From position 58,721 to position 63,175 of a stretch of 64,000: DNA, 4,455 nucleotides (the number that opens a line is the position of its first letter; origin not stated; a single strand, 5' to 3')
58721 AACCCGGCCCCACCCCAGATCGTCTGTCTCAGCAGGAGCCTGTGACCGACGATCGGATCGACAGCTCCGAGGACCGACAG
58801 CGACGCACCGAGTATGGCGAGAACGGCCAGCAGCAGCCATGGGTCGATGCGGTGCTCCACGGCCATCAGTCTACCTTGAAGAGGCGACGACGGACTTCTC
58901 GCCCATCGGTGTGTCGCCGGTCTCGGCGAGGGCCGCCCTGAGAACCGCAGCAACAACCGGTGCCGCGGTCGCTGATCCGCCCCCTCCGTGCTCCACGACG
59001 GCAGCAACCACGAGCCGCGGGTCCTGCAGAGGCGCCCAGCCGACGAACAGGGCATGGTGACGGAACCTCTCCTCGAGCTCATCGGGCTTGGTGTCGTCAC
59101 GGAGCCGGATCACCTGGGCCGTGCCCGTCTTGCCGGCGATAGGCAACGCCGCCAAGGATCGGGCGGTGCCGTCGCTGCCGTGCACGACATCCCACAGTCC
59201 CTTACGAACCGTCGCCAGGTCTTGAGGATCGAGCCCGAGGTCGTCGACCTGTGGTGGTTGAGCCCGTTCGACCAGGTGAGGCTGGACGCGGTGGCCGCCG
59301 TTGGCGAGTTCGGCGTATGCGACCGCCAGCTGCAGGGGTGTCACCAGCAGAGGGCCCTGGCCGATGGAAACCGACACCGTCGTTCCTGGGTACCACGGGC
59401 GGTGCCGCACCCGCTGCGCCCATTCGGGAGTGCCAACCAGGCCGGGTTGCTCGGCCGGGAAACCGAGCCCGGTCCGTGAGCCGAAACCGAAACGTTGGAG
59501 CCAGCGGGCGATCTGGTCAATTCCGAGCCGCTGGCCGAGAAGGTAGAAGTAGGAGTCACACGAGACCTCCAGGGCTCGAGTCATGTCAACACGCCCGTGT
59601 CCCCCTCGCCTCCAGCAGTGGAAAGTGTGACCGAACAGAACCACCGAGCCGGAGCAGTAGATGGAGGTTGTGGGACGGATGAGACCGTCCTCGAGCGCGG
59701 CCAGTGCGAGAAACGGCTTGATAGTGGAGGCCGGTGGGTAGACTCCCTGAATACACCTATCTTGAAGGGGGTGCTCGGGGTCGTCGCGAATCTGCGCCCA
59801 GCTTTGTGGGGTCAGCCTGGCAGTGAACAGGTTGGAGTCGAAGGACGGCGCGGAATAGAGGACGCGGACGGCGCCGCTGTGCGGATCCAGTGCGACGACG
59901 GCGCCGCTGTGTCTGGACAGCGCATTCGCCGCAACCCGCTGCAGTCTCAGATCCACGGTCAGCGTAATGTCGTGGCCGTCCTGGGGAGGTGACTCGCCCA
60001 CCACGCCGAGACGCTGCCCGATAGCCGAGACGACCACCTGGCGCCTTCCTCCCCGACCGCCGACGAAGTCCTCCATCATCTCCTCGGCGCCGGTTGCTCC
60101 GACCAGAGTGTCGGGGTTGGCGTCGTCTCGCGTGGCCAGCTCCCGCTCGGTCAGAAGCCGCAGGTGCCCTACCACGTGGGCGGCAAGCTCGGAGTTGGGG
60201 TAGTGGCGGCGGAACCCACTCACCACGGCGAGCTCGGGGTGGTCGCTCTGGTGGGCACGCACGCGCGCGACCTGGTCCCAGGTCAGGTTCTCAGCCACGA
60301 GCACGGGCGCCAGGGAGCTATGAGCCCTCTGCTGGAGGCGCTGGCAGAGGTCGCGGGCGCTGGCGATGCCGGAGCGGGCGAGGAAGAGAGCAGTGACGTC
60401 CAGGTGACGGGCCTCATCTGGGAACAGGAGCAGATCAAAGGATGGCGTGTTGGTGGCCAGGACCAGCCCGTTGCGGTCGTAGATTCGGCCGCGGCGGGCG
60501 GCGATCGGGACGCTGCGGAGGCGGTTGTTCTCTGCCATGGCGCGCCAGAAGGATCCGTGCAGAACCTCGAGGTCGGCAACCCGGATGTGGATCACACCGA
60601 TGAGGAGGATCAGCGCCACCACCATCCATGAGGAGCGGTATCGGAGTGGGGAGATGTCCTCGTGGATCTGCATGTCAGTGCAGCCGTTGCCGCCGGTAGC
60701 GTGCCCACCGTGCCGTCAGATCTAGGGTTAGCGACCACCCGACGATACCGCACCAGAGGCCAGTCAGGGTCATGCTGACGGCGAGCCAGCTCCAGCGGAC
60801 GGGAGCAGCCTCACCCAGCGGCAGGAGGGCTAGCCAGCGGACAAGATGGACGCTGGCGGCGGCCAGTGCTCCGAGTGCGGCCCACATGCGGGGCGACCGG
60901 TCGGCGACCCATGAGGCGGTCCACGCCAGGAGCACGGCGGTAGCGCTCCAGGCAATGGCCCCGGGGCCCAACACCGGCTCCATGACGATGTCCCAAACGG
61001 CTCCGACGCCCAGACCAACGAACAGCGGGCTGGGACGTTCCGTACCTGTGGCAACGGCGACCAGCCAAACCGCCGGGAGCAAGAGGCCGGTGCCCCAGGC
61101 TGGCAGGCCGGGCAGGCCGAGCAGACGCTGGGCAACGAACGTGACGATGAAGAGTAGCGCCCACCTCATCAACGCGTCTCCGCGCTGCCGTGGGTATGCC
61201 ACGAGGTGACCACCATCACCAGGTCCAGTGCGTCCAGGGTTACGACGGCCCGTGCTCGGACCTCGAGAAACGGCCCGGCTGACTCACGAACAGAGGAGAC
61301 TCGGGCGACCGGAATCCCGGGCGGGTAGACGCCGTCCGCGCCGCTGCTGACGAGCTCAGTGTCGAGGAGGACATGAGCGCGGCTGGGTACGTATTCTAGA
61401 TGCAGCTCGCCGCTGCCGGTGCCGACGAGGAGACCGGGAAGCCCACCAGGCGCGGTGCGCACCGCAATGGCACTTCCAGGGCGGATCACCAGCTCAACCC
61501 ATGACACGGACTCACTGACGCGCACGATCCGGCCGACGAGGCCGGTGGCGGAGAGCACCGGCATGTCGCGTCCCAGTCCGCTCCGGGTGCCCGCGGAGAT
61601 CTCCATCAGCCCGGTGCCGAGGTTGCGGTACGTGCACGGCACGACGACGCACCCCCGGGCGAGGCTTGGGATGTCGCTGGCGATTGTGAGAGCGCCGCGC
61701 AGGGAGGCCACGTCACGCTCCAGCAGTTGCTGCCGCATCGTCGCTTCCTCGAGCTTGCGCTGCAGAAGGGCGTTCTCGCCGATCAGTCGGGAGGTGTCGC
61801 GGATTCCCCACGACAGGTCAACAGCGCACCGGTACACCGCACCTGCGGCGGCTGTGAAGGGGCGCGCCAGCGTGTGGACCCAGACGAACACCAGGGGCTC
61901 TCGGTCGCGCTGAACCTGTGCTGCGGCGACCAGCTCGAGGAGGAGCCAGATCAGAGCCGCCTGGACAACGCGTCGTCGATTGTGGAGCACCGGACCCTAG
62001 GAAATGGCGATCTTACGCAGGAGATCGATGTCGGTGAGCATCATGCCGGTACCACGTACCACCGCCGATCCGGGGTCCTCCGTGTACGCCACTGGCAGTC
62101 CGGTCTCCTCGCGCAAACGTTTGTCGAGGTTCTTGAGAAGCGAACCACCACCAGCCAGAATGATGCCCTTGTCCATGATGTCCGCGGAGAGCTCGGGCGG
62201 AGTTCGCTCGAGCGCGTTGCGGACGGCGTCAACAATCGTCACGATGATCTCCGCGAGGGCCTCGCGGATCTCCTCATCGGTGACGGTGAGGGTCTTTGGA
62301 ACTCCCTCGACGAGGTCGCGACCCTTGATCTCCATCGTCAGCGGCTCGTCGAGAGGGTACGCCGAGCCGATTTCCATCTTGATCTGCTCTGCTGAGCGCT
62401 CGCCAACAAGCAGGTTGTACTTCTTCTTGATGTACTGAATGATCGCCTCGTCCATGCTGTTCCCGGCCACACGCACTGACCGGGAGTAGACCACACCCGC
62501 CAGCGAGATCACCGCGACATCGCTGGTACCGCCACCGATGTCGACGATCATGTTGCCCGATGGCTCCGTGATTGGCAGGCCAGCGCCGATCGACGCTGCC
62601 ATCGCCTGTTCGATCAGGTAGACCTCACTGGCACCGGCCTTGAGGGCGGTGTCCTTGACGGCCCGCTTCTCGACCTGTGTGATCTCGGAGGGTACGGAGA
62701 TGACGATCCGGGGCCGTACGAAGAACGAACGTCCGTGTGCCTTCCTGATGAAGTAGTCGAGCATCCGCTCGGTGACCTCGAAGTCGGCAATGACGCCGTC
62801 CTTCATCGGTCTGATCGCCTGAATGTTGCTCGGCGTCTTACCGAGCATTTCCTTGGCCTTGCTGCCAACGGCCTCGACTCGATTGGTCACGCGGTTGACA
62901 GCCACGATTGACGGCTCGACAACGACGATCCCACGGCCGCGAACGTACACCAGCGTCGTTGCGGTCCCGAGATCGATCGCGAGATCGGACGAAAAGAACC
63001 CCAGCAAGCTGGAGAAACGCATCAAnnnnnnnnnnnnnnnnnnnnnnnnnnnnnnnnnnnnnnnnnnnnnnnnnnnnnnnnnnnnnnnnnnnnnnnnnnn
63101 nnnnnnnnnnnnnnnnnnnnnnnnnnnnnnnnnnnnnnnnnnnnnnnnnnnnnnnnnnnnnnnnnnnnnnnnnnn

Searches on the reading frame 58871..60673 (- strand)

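Call 34: search_protein_families(library=pfam, proteins=[window:58871-60673:-], max_evalue=0.0001)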
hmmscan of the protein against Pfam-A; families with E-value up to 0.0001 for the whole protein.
window:58871-60673:- (600 aa): 2 families
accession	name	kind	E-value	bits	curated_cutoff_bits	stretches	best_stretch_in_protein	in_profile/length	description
PF00905.27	Transpeptidase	-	6e-68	229.7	22.1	1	257-578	1-298/299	Penicillin binding protein transpeptidase domain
PF03717.20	PBP_dimer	-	3.8e-29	102.8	24.4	1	57-222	2-176/180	Penicillin-binding Protein dimerisation domain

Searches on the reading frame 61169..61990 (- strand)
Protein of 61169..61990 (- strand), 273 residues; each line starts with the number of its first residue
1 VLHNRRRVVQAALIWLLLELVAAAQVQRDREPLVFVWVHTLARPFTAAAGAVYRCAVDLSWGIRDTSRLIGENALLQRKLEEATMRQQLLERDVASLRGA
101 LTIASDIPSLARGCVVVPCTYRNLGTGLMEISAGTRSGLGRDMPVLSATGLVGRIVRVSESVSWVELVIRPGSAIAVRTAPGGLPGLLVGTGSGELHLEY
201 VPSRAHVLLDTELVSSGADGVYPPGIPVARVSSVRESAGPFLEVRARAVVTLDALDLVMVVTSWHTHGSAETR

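Call 34: search_protein_families(library=pfam, proteins=[window:61169-61990:-], max_evalue=0.0001)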
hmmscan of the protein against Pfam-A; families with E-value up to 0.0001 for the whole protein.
window:61169-61990:- (273 aa): 1 family
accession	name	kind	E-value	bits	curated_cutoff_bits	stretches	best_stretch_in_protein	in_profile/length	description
PF04085.20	MreC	-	7.1e-30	104.2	28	1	130-262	14-147/147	Rod shape-determining protein MreC, barrel core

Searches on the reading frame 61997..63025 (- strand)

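Call 34: search_protein_families(library=pfam, proteins=[window:61997-63025:-], max_evalue=0.0001)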
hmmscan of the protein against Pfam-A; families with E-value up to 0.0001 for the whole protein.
window:61997-63025:- (342 aa): 5 families
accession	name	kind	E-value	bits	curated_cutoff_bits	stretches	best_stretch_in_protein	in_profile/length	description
PF06723.19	MreB_Mbl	-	3.1e-147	490.1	27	1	13-336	2-325/327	MreB/Mbl protein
PF00022.25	Actin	-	2.3e-13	49.9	27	1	17-202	9-190/410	Actin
PF14450.12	FtsA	-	2.7e-11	44.4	31.8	1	160-315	2-110/127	Cell division protein FtsA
PF00012.26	HSP70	-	3.6e-11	42.4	20.6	1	107-328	136-370/599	Hsp70 protein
PF11104.14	PilM_2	-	7.4e-06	25.6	27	0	134-218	158-238/340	Type IV pilus assembly protein PilM;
